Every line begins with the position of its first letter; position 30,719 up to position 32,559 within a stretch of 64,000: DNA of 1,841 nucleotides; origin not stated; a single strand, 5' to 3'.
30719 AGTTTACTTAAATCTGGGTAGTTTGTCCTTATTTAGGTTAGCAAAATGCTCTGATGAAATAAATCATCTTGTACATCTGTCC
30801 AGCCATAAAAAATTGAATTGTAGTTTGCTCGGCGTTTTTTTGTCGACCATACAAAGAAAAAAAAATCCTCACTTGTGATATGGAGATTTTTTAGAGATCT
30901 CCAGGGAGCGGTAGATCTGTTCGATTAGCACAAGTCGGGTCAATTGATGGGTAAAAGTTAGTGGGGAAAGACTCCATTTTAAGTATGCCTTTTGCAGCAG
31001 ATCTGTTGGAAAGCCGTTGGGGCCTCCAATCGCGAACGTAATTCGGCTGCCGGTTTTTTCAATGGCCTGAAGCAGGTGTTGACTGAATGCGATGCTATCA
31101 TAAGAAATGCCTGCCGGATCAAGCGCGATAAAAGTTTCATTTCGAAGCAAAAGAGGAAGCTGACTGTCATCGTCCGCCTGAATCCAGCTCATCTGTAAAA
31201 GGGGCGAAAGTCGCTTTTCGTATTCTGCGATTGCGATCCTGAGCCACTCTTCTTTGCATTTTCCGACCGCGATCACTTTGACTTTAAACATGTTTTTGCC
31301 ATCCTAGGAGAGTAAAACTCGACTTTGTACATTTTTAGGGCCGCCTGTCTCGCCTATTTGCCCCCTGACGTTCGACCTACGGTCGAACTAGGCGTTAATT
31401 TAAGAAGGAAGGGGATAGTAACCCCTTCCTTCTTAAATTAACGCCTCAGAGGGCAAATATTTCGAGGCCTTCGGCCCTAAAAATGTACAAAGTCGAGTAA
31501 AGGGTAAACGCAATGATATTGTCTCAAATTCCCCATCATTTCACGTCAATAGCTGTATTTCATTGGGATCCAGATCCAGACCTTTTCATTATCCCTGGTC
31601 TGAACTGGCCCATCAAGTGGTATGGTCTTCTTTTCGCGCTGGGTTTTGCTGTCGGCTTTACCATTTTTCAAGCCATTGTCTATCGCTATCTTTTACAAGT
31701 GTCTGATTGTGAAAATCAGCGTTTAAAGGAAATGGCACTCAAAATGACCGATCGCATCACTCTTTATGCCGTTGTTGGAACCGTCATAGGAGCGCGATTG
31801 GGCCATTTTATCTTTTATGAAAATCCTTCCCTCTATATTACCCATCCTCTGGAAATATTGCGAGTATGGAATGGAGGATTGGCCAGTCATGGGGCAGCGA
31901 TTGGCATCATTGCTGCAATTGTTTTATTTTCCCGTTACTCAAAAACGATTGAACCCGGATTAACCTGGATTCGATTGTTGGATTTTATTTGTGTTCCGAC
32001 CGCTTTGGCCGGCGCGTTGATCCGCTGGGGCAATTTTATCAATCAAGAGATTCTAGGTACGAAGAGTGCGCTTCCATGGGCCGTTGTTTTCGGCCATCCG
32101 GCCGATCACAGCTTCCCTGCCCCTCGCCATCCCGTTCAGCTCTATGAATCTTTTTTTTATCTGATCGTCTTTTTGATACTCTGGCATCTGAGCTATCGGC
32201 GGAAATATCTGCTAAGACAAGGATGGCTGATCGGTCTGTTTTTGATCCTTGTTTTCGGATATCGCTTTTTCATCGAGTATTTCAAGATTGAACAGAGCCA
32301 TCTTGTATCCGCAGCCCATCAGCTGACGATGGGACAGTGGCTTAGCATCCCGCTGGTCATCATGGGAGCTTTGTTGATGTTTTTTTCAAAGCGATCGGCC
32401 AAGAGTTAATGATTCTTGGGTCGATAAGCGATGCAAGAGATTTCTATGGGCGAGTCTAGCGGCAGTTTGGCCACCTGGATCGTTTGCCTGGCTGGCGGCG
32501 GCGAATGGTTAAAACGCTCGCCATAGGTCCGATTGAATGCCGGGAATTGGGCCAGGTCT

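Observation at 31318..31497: Family A: ~180-bp modular MITE-like element, five copies, each with 5-bp flanking direct repeats, always beside gene starts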

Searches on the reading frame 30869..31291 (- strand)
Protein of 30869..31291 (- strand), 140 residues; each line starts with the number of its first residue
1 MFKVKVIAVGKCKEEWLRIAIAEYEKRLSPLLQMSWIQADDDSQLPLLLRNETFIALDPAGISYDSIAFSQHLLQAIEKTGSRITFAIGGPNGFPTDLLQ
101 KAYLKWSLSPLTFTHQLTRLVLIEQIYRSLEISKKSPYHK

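Call 30: find_encoding_contigs(protein=window:30869-31291:-, flank=3000, max_places=10)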
Protein window:30869-31291:- (140 aa): 3 contigs read that carry it; 1 place shown.
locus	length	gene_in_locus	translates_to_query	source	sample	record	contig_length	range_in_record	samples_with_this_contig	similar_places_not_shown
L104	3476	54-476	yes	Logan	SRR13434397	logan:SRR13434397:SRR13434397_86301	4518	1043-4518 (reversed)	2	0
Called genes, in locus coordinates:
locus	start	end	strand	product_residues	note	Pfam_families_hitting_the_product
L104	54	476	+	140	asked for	PF02590:SPOUT_MTase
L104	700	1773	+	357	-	PF01938:TRAM (weak)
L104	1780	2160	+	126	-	PF01648:ACPS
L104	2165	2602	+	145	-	-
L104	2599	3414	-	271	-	-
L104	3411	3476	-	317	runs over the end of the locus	PF01134:GIDA (faint), PF01266:DAO (faint), PF03486:HI0933_like (faint), PF07992:Pyr_redox_2, PF12831:FAD_oxidored (faint), PF13738:Pyr_redox_3, PF00070:Pyr_redox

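Call 39: list_cluster_members(proteins=[window:30869-31291:-, window:31513-32409:+, window:41896-42933:-, window:49914-50720:-, window:7601-7915:+])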
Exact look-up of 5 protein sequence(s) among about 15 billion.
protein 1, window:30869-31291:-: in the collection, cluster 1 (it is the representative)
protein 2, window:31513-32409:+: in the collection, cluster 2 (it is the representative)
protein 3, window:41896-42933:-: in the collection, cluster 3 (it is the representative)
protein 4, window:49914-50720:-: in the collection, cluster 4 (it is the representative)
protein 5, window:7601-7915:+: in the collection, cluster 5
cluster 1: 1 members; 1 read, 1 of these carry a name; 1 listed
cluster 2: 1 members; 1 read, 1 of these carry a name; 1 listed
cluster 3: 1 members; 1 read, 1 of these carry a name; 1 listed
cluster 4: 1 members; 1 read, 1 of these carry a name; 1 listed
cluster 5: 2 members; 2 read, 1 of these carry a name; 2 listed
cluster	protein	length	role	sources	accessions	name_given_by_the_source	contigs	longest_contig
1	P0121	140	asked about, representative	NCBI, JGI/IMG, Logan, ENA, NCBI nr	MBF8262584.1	MAG: rlmH [Parachlamydiales bacterium] | rlmH [Parachlamydiales bacterium]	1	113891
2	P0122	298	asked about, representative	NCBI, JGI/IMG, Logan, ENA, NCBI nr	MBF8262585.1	MAG: Phosphatidylglycerol--prolipoprotein diacylglyceryl transferase [Parachlamydiales ... | Phosphatidylglycerol--prolipoprotein diacylglyceryl transferase [Parachlamydiales ...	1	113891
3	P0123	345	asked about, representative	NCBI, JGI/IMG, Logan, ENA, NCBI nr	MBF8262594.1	MAG: Holliday junction ATP-dependent helicase RuvB [Parachlamydiales bacterium] | Holliday junction ATP-dependent helicase RuvB [Parachlamydiales bacterium]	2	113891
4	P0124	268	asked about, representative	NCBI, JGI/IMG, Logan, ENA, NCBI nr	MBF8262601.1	MAG: putative protein phosphatase 2C-type [Parachlamydiales bacterium] | putative protein phosphatase 2C-type [Parachlamydiales bacterium]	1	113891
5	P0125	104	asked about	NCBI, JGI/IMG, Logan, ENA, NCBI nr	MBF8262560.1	MAG: hypothetical protein HW387_225 [Parachlamydiales bacterium] | hypothetical protein [Parachlamydiales bacterium]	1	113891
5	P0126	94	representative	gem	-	-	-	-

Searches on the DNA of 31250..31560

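Call 71: search_rna_families(source=window, start=31250, end=31560, threshold=evalue, max_evalue=1)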
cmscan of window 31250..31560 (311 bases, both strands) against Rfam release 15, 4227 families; matches with E-value up to 1: 6.
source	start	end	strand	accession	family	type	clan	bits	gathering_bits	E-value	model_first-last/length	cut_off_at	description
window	31390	31446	-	RF03831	mir-627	Gene; miRNA;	-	33.4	86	5.1e-06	15-74/87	no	mir-627 microRNA precursor family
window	31395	31437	-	RF04343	Plastid-psbA-2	Cis-reg;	CL00153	24.8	55.8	0.012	1-60/60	no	Plastid-psbA-2 3UTR RNA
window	31399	31441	+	RF04343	Plastid-psbA-2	Cis-reg;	CL00153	24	55.8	0.019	1-60/60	no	Plastid-psbA-2 3UTR RNA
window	31372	31431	+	RF02057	STnc40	Gene; sRNA;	-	19.3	45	0.57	1-70/70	no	Salmonella enterica sRNA STnc40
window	31360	31442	-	RF02937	Clostridiales-2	Gene; sRNA;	-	18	58.6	0.075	1-82/82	no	Clostridiales-2 RNA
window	31284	31432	+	RF02634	EF3314_EF3315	Gene; sRNA;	-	13.7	100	0.74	1-141/141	no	Enterococcus sRNA EF3314_EF3315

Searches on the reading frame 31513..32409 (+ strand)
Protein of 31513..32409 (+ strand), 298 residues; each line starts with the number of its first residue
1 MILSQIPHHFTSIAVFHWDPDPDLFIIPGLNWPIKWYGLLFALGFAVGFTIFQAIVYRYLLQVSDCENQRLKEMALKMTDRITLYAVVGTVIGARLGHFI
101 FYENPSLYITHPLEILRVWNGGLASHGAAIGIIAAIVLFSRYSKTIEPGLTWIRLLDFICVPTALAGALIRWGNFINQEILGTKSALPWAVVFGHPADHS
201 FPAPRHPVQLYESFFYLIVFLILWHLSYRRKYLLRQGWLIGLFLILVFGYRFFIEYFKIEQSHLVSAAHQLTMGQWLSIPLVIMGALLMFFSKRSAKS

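Call 32: find_encoding_contigs(protein=window:31513-32409:+, flank=4000, max_places=10)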
Protein window:31513-32409:+ (298 aa): 3 contigs read that carry it; 1 place shown.
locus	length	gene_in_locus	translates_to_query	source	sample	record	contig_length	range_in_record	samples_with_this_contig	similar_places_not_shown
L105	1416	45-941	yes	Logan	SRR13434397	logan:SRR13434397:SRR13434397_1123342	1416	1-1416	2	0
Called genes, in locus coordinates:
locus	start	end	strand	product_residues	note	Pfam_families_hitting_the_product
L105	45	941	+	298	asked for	PF01790:LGT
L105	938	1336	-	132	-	PF01042:Ribonuc_L-PSP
